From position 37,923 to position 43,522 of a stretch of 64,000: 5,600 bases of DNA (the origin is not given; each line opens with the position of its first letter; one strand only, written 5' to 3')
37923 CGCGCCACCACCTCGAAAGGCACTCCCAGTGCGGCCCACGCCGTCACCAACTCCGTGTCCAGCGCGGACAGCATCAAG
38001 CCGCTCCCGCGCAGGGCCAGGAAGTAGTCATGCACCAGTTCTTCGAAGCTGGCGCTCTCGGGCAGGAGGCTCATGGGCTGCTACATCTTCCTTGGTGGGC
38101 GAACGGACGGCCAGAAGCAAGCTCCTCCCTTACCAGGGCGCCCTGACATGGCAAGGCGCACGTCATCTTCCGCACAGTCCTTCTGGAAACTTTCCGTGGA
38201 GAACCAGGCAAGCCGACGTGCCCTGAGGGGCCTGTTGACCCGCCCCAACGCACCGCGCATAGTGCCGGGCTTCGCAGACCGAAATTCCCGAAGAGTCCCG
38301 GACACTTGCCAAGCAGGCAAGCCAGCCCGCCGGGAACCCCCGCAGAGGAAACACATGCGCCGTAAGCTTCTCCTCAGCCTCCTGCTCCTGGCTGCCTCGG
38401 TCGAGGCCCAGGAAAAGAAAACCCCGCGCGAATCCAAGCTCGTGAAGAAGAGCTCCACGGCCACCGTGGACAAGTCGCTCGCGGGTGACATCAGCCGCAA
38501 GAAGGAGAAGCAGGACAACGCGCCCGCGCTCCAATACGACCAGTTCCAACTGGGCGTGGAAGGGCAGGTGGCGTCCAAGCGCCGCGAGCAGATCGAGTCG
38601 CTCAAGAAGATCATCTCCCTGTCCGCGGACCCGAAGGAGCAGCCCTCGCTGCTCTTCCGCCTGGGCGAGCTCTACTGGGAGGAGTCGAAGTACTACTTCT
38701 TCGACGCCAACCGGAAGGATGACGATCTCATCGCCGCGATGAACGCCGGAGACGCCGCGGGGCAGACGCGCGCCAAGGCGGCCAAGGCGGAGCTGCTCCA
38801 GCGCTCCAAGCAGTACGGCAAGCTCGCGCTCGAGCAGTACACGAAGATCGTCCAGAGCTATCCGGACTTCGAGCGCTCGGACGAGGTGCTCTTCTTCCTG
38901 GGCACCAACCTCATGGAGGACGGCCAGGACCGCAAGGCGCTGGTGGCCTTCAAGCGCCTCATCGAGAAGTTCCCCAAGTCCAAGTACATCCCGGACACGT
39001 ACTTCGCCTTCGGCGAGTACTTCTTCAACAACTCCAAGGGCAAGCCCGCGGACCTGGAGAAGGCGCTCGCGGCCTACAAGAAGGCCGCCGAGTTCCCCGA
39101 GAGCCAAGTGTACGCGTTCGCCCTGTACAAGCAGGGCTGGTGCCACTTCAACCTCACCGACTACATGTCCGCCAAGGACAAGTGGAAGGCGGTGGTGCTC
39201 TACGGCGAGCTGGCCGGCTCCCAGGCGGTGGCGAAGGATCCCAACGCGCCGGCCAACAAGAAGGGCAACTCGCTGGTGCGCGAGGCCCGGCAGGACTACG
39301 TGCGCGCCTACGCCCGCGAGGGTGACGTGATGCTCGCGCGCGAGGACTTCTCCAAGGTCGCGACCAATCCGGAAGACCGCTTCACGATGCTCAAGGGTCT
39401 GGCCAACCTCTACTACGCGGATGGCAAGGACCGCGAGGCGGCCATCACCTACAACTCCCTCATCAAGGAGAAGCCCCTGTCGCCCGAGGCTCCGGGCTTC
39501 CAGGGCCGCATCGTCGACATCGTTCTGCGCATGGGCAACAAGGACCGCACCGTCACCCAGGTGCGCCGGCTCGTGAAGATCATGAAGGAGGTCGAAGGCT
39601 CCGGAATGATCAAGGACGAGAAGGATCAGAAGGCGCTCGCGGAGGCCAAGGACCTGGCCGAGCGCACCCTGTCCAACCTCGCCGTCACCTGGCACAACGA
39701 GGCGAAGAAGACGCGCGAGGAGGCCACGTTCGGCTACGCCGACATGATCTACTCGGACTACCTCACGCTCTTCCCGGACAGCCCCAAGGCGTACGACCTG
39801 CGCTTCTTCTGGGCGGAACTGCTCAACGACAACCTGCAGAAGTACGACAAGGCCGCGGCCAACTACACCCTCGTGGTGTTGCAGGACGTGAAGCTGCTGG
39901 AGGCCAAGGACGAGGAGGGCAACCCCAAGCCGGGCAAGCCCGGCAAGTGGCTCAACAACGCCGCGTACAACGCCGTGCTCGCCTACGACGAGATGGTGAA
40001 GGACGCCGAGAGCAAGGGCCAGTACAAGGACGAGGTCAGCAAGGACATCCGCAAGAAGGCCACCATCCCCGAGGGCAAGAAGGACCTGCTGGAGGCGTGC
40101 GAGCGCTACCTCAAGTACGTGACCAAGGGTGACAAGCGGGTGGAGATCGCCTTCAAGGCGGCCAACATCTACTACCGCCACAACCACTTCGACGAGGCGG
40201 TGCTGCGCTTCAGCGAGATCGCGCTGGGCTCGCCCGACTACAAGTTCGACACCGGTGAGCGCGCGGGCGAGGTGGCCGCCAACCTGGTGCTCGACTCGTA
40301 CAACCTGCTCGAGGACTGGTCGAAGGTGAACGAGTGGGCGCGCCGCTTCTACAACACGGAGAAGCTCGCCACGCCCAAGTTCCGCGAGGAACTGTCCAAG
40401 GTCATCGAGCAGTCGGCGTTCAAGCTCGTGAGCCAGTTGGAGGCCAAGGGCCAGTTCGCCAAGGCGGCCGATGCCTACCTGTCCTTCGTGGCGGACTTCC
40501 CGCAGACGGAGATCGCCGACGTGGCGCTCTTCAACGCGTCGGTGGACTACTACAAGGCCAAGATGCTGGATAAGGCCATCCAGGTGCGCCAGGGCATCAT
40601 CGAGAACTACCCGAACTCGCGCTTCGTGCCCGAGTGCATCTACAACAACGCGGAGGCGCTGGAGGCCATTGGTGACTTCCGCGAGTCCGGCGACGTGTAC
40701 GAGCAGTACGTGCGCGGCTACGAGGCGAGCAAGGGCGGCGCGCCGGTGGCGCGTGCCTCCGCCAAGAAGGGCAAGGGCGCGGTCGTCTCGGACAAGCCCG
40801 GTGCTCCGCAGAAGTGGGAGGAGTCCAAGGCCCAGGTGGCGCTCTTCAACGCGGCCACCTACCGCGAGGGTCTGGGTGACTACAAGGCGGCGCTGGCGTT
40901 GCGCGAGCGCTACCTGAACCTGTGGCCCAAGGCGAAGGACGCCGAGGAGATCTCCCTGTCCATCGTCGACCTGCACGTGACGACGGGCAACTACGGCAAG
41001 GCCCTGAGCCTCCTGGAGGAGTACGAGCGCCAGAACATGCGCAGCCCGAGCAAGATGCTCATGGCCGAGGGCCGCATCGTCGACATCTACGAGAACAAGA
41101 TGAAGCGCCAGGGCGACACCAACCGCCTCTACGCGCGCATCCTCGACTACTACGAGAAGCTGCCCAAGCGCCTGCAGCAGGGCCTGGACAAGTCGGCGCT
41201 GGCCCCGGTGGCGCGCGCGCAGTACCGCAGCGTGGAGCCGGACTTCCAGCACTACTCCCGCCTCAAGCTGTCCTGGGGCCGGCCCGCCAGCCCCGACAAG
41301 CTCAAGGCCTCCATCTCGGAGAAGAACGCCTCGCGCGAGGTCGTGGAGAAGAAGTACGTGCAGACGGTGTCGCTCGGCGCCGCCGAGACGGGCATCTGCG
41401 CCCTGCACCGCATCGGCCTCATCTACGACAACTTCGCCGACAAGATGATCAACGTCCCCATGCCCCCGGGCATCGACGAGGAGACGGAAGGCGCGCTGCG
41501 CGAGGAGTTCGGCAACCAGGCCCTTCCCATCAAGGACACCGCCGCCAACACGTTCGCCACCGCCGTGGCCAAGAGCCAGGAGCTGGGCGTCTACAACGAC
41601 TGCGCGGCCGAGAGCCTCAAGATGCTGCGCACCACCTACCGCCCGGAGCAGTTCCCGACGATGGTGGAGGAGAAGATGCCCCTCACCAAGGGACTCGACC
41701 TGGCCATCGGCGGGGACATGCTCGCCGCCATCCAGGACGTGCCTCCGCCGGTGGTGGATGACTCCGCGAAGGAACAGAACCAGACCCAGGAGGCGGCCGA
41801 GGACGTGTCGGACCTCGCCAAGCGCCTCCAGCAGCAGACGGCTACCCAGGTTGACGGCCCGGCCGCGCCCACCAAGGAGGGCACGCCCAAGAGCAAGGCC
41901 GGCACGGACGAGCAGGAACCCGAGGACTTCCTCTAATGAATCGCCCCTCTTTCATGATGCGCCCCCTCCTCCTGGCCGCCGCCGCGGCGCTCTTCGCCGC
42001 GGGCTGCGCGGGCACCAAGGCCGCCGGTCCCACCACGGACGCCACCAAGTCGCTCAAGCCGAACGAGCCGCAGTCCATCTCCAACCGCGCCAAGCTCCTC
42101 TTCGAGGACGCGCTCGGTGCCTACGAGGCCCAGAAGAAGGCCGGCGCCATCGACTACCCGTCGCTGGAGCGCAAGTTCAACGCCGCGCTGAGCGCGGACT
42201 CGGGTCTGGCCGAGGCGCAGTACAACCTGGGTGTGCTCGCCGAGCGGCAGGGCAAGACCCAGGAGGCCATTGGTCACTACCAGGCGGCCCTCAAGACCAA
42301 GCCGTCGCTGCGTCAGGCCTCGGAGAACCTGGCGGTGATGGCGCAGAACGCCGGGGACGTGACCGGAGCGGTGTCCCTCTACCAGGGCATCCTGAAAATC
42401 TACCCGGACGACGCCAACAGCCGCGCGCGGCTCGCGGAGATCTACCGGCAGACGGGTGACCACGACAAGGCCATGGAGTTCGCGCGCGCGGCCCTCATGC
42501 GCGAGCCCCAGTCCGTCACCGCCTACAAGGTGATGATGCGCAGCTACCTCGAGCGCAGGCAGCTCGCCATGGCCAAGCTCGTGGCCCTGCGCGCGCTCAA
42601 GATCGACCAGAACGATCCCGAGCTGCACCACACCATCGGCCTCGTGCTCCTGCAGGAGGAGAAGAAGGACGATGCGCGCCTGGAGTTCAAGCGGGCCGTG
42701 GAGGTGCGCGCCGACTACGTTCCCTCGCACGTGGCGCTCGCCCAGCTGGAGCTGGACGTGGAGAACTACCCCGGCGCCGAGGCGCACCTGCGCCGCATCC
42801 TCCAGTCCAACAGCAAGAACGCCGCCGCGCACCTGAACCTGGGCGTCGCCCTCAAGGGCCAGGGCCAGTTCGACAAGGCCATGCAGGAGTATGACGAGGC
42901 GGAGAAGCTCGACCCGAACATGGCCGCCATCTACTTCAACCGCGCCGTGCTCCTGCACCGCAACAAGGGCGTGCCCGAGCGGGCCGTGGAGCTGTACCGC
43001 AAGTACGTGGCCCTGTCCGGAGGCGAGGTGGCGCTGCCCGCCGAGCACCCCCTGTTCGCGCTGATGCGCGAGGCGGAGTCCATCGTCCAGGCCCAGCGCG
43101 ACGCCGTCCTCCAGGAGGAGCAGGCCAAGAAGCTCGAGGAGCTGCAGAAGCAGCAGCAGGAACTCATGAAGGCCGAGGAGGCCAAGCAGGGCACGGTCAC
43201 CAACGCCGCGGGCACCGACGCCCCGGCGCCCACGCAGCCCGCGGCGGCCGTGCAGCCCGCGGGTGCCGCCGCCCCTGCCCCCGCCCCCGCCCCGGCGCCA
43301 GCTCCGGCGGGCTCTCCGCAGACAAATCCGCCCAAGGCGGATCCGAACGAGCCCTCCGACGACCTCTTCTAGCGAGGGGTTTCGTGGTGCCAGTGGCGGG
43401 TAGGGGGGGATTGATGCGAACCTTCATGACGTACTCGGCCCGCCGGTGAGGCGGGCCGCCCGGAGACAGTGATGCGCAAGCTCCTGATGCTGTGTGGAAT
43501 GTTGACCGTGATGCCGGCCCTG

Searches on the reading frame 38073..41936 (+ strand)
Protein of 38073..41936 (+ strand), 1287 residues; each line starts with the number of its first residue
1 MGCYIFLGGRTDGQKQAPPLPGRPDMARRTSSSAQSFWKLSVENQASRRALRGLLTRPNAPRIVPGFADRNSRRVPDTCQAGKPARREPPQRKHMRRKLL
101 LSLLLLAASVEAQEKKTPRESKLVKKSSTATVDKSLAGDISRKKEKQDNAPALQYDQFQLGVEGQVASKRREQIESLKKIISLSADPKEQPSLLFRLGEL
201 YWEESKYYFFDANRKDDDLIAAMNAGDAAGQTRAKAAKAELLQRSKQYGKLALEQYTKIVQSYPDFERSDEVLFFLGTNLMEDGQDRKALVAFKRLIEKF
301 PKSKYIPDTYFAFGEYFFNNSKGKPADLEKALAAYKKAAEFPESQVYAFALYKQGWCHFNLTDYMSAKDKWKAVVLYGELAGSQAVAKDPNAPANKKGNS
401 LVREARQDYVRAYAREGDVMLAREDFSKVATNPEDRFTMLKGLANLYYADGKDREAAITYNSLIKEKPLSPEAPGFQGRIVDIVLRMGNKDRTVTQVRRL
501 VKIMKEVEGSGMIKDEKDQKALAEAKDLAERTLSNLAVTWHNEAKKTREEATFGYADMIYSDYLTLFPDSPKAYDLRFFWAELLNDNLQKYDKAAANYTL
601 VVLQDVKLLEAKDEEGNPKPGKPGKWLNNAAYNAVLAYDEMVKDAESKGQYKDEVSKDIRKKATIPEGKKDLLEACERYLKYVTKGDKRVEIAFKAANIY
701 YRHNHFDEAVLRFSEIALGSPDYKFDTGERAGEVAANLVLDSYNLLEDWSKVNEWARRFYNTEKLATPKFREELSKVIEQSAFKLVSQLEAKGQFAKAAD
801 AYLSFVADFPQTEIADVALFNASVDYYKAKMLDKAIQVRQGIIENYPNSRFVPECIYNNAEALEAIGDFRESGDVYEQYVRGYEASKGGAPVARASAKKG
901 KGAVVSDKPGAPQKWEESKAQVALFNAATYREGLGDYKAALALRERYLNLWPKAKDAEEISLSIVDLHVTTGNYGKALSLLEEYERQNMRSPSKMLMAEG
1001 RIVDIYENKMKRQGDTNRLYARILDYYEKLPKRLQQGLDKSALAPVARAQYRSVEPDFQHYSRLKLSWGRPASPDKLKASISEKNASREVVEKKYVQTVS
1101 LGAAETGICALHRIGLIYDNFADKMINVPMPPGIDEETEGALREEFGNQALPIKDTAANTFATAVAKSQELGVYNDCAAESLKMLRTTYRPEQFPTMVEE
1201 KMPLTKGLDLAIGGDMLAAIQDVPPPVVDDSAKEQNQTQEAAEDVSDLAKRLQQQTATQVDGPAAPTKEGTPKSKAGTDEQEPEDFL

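Call 6: search_protein_families(library=pfam, proteins=[window:38073-41936:+], max_evalue=0.01)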
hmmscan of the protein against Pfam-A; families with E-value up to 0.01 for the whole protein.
window:38073-41936:+ (1287 aa): 9 families
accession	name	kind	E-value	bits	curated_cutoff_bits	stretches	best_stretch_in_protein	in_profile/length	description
PF13428.12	TPR_14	-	4.2e-14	52.1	23.5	0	784-815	6-37/44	Tetratricopeptide repeat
PF13174.12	TPR_6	-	2.8e-13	50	26.3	0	276-303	6-33/33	Tetratricopeptide repeat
PF14559.12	TPR_19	-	2.7e-10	40.8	25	0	935-998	5-66/68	Tetratricopeptide repeat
PF07719.23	TPR_2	-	8.4e-06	26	27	0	271-302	2-33/34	Tetratricopeptide repeat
PF13424.12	TPR_12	-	7.8e-05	23.2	30.1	0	924-984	7-71/77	Tetratricopeptide repeat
PF13525.12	YfiO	-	0.00016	22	25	0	228-309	40-129/203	Outer membrane lipoprotein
PF13432.12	TPR_16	-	0.0043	17.9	32.7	0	411-471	5-65/65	Tetratricopeptide repeat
PF25058.1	ARM_TT21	-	0.0046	17.4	27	0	914-998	51-135/155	Tetratricopeptide repeat protein 21 ARM repeat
PF20308.4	TPR-S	-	0.006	17.6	27.6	0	255-347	8-93/102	Tetratricopeptide Repeats-Sensor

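Call 7: search_protein_families(library=ncbifam, proteins=[window:38073-41936:+], max_evalue=0.01)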
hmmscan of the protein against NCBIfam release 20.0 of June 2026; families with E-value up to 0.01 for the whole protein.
window:38073-41936:+ (1287 aa): 6 families
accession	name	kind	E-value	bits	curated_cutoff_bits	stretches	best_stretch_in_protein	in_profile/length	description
TIGR02795.1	tol_pal_ybgF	equivalog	7.1e-26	91.1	90.1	2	780-887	3-110/119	tol-pal system protein YbgF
TIGR03302.1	OM_YfiO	subfamily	5e-11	42.6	81.4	3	268-364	31-123/239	outer membrane protein assembly factor BamD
NF033920.0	C39_PA2778_fam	equivalog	3.5e-09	36.5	150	1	747-877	132-248/255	PA2778 family cysteine peptidase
NF008068.0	PRK10803.1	equivalog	2.9e-08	34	383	1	282-375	155-244/263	cell division protein CpoB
NF052312.1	T9SS_PorW_SprE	equivalog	8.7e-06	24.6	250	1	767-887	533-652/716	type IX secretion system periplasmic lipoprotein PorW/SprE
NF002725.1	PRK02603.1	equivalog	0.00012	22.2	143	0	930-1025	39-141/173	photosystem I assembly protein Ycf3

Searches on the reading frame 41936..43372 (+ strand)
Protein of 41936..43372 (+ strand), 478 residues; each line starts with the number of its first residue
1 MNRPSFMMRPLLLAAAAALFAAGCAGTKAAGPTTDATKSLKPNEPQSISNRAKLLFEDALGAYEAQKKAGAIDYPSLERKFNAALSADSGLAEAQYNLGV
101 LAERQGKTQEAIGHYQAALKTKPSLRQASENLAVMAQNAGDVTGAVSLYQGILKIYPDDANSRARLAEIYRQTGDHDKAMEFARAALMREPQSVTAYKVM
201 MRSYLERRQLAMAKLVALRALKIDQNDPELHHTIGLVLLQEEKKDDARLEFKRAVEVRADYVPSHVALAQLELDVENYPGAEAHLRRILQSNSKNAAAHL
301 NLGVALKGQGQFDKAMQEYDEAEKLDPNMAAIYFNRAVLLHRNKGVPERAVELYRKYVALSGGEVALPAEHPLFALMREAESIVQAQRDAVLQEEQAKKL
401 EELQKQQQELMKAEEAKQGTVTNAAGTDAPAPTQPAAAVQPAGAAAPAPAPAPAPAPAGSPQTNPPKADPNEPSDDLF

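Call 6: search_protein_families(library=pfam, proteins=[window:41936-43372:+], max_evalue=0.01)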
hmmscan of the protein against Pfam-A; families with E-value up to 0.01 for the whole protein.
window:41936-43372:+ (478 aa): 24 families
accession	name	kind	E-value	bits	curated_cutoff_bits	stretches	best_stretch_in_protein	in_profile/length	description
PF07719.23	TPR_2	-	1.5e-27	93.8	27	3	296-328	1-33/34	Tetratricopeptide repeat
PF13414.12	TPR_11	-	3.7e-25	87.8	26.8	1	309-343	7-41/42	TPR repeat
PF00515.34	TPR_1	-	2.8e-24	84.3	27.8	3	296-328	1-33/34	Tetratricopeptide repeat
PF13431.12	TPR_17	-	5.7e-24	82.8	24.4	2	148-180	1-33/34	Tetratricopeptide repeat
PF13432.12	TPR_16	-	1.9e-23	83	32.7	4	267-329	2-64/65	Tetratricopeptide repeat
PF13428.12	TPR_14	-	2.9e-23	80.4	23.5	3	163-200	4-41/44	Tetratricopeptide repeat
PF14559.12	TPR_19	-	5.8e-23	81.4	25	4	139-197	4-61/68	Tetratricopeptide repeat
PF13181.12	TPR_8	-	4.7e-21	73.5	25.7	2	162-192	3-33/34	Tetratricopeptide repeat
PF13424.12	TPR_12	-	7.2e-17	61.8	30.1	3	128-187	5-72/77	Tetratricopeptide repeat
PF13176.12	TPR_7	-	2.9e-15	55.4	27.9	1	96-123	3-32/36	Tetratricopeptide repeat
PF13174.12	TPR_6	-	9.6e-14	51.5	26.3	0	93-120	1-28/33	Tetratricopeptide repeat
PF24575.1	TPR_Slam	-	1e-12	48.8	35.2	1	95-135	50-90/104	Surface lipoprotein assembly modifier, N-terminal TPR repeats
PF13374.12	TPR_10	-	5.9e-11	42.5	27.5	0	92-120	2-30/42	Tetratricopeptide repeat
PF12895.13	ANAPC3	-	9.1e-09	35.9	27.2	0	154-206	17-68/82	Anaphase-promoting complex, cyclosome, subunit 3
PF23914.1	TPR_CcmH_CycH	-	3.2e-08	34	42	1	219-325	40-150/158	Cytochrome c-type biogenesis protein H TPR domain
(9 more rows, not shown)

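Call 7: search_protein_families(library=ncbifam, proteins=[window:41936-43372:+], max_evalue=0.01)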
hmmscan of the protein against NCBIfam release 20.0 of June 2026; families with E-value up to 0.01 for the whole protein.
window:41936-43372:+ (478 aa): 30 families (the best 25 are shown)
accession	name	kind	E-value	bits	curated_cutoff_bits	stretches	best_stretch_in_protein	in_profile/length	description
NF033758.1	gliding_GltE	equivalog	1.4e-223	742.3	225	1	12-417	1-411/411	adventurous gliding motility TPR repeat lipoprotein GltE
TIGR02917.1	PEP_TPR_lipo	equivalog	2.4e-29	101.8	312.2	3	185-360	422-596/899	XrtA/PEP-CTERM system TPR-repeat protein PrsT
NF040959.1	MamA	equivalog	7.8e-27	94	200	2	221-357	64-199/204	magnetosome protein MamA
NF033762.1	social_mot_Tgl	equivalog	1.5e-21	76.8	225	3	79-200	52-176/252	social motility TPR repeat lipoprotein Tgl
TIGR02521.1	type_IV_pilW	equivalog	4.8e-19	68.8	154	5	78-183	85-192/234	type IV pilus biogenesis/stability protein PilW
NF002725.1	PRK02603.1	equivalog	2.6e-14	53.6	143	3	290-360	29-101/173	photosystem I assembly protein Ycf3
NF033920.0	C39_PA2778_fam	equivalog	3.7e-12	46.2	150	1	238-326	166-254/255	PA2778 family cysteine peptidase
TIGR02552.1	LcrH_SycD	equivalog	8.1e-12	45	104.8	2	93-194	19-120/136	SycD/LcrH family type III secretion system chaperone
TIGR02795.1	tol_pal_ybgF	equivalog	2.6e-11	44.1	90.1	1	80-163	27-113/119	tol-pal system protein YbgF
TIGR03939.1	PGA_TPR_OMP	equivalog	2.2e-09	36.1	366.65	1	81-256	8-182/800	poly-beta-1,6 N-acetyl-D-glucosamine export porin PgaA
TIGR00990.1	3a0801s09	subfamily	4.8e-09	35.4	757.25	1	174-341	345-512/615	mitochondrial import receptor subunit TOM70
NF008391.2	PRK11189.1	equivalog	8.4e-09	35.3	250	1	286-342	89-145/297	lipoprotein NlpI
NF008757.0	PRK11788.1-5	equivalog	2e-08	33.8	363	1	76-216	198-338/388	lipopolysaccharide assembly protein LapB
NF008755.0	PRK11788.1-3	equivalog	2.3e-08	33.8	430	2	65-219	187-341/388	lipopolysaccharide assembly protein LapB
NF052415.1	T3SS_chap_SctY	equivalog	1.3e-07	32.1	70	2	226-320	4-101/106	type III secretion apparatus assembly chaperone SctY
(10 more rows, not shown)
